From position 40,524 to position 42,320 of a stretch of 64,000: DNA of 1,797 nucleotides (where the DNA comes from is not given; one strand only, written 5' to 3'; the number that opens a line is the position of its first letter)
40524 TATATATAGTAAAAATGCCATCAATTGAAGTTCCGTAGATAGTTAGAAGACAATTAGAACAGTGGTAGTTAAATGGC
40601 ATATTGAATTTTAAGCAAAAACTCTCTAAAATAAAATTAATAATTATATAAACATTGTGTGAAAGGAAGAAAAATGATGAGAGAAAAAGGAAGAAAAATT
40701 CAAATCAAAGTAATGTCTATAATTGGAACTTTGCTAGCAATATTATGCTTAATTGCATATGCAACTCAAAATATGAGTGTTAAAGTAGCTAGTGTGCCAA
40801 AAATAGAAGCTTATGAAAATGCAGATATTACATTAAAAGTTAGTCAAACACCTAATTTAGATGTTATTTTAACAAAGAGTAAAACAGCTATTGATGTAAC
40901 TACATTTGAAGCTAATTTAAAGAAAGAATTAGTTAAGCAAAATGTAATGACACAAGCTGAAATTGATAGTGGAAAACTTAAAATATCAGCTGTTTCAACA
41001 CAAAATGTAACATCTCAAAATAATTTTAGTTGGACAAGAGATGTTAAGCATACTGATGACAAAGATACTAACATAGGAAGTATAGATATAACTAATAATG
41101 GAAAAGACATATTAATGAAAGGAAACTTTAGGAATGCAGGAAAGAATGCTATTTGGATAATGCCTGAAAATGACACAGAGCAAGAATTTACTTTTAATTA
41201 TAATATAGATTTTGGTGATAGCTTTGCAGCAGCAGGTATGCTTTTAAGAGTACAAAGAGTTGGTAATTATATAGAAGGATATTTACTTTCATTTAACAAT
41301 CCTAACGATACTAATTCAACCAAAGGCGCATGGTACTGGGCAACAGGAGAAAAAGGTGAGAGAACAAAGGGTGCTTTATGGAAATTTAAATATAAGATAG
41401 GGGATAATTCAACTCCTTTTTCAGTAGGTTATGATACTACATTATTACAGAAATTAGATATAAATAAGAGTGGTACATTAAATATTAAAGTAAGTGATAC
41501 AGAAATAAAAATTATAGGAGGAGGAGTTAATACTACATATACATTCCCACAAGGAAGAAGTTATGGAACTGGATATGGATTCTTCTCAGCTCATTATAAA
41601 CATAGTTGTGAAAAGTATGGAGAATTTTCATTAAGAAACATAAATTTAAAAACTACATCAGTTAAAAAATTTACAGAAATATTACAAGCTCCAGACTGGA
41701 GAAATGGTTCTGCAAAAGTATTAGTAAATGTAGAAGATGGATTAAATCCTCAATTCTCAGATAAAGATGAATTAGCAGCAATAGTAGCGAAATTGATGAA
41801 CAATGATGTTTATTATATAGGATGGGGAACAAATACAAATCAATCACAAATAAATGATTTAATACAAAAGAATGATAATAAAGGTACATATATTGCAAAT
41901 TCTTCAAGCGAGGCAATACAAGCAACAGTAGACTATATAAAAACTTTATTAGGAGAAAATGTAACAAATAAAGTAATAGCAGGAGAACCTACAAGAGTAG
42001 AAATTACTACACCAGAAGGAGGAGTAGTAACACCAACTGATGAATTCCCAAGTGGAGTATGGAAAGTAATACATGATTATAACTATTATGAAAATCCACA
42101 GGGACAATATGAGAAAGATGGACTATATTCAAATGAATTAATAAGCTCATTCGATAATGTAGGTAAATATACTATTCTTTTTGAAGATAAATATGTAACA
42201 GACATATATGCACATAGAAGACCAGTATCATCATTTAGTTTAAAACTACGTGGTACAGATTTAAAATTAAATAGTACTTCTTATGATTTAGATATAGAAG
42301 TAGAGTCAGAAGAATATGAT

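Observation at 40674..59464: Non-cellulosomal cohesin-dockerin display module: a 5.5k-aa adhesin with a dockerin, followed by two sortase-anchored cohesin-like proteins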

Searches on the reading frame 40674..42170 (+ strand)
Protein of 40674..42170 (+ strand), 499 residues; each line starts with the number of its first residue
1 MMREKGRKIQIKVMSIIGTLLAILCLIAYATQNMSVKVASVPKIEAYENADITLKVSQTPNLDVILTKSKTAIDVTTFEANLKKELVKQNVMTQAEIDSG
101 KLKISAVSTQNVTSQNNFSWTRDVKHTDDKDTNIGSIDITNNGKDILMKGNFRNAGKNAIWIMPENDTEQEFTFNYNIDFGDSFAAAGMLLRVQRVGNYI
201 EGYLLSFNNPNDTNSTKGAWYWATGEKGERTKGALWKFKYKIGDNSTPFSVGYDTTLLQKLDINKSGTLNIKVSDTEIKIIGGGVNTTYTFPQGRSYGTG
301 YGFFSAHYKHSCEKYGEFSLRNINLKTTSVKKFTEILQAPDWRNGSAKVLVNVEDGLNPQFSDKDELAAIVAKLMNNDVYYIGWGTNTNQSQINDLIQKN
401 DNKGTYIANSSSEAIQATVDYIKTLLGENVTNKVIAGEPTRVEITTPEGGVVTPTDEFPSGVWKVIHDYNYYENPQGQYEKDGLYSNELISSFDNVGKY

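Call 41: find_homologous_proteins(query=window:40674-42170:+)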
Query window:40674-42170:+ (499 aa): 19 proteins with E <= 0.001 among 6927 candidates.
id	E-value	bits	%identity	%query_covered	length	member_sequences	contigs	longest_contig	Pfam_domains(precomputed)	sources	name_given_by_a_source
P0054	0.0e+0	1120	100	100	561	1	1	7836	-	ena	-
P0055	2.4e-149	516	53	100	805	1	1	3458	-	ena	-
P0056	2.0e-110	388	43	92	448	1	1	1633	-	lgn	-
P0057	3.7e-106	374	45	90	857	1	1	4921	-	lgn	-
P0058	3.9e-104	367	41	98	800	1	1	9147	-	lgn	-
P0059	4.2e-104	367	40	100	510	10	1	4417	-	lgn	-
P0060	3.9e-103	364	40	100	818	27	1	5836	-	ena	-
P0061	1.4e-98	349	39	90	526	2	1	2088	-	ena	-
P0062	2.0e-97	345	42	90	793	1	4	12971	-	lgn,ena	-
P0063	8.8e-96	340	42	91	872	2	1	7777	-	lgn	-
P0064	4.0e-93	331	41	90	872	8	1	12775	-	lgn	-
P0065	3.6e-90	321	39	97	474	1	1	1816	-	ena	-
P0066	6.3e-87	311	42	76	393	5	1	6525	-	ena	-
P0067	1.3e-63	234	45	60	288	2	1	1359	-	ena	-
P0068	1.1e-61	227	44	61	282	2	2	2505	-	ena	-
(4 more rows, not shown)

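Call 65: predict_structure(alignment_id=A4)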
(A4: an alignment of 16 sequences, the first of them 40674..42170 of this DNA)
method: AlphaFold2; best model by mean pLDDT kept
length: 499 residues; sequences in the alignment: 16
mean_pLDDT: 75.3   pTM: 0.59
mean pLDDT of the five models: 75.3, 74.2, 73.7, 73.4, 71.3
residues with pLDDT >= 90: 150; 70-90: 208; 50-70: 45; < 50: 96
segments of 3 or more residues with pLDDT < 50: 1-3, 33-49, 126-131, 429-439, 445-499
pLDDT, mean of each block of 10 residues (from residue 1): 56 77 72 42 40 55 87 85 92 84 86 87 62 78 93 84 84 94 87 91 91 62 79 89 77 77 92 90 87 83 86 84 90 78 85 86 88 88 91 93 87 87 73 45 49 46 40 35 36 32
secondary structure, 60 per line:
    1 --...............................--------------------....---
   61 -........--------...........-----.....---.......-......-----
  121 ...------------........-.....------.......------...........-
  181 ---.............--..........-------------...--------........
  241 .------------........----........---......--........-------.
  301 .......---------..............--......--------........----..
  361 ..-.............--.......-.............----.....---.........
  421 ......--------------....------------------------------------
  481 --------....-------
elements in order: H3-33 E54-57 E62-69 H78-88 H94-98 E102-108 E110-115 E121-123 E136-140 E145-149 E156-162 E169-179 E184-196 E199-208 E233-241 E254-261 E266-273 E277-282 E285-292 E300-307 E317-330 H333-338 E347-354 H359-362 H364-376 E379-385 H387-399 E404-408 H412-426 E441-444 H489-492

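Call 67: fold_search(model_id=the predicted structure, library=pdb)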
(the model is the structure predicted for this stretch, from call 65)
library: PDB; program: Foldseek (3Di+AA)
matches with E <= 10: 1505; with E <= 0.001: 211
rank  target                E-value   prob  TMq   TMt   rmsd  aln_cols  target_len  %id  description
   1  2a6w_A                9.0e-07  1.00  0.22  0.41   7.5       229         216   11  Crystal structure of Emp46p carbohydrate recognition domain (CRD), metal-free form (released 2006-01-31)
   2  2dur_A                1.3e-06  1.00  0.25  0.44   8.8       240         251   11  Crystal structure of VIP36 exoplasmic/lumenal domain, Ca2+/Man2-bound form (released 2007-07-24)
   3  1fat_A                1.3e-06  1.00  0.24  0.43   7.3       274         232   11  PHYTOHEMAGGLUTININ-L (released 1996-12-23)
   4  2duo_A                1.3e-06  1.00  0.24  0.44   6.6       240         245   11  Crystal structure of VIP36 exoplasmic/lumenal domain, Ca2+-bound form (released 2007-07-24)
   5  1viw_B                1.4e-06  1.00  0.22  0.44   7.4       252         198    9  TENEBRIO MOLITOR ALPHA-AMYLASE-INHIBITOR COMPLEX (released 1999-07-22)
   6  1sbf_A                1.4e-06  1.00  0.23  0.41   7.5       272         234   10  SOYBEAN AGGLUTININ (released 1998-04-22)
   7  4b1m_C                1.5e-06  1.00  0.23  0.62   4.8       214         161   13  CARBOHYDRATE BINDING MODULE CBM66 FROM BACILLUS SUBTILIS (released 2012-12-12)
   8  2dup_B                1.5e-06  1.00  0.22  0.40   7.1       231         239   10  Crystal structure of VIP36 exoplasmic/lumenal domain, metal-free form (released 2007-07-24)
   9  2duq_A                1.8e-06  1.00  0.25  0.45   9.1       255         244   10  Crystal structure of VIP36 exoplasmic/lumenal domain, Ca2+/Man-bound form (released 2007-07-24)
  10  6d3u_A                1.9e-06  1.00  0.20  0.31   9.6       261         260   10  Complex structure of Ulvan lyase from Nonlaben Ulvanivorans- NLR48 (released 2018-06-06)
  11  2a6z                  2.1e-06  1.00  0.23  0.45   7.2       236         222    8  Crystal structure of Emp47p carbohydrate recognition domain (CRD), monoclinic crystal form 1 (released 2006-01-31)
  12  2duo_B                2.1e-06  1.00  0.22  0.39   7.4       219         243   12  Crystal structure of VIP36 exoplasmic/lumenal domain, Ca2+-bound form (released 2007-07-24)
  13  2gn3_A                2.1e-06  1.00  0.24  0.45   7.3       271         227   10  Metal-free (apo-PAL) in complex with alpha-D-Met-Man (released 2006-07-25)
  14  5t7p_B                2.1e-06  1.00  0.23  0.43   7.7       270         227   10  Crystal structure of Pisum arvense lectin (PAL) complexed with X-Man (released 2017-08-09)
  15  6d2c_A                2.1e-06  1.00  0.19  0.30   9.1       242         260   11  Structure of Ulvan lyase from Nonlaben Ulvanivorans- NLR48 (released 2018-06-06)
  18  8deo_B                2.8e-06  1.00  0.25  0.27  14.8       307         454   12  Structure of AAP A domain and B-repeats (residues 351-813) from Staphylococcus epidermidis (released 2023-05-03)
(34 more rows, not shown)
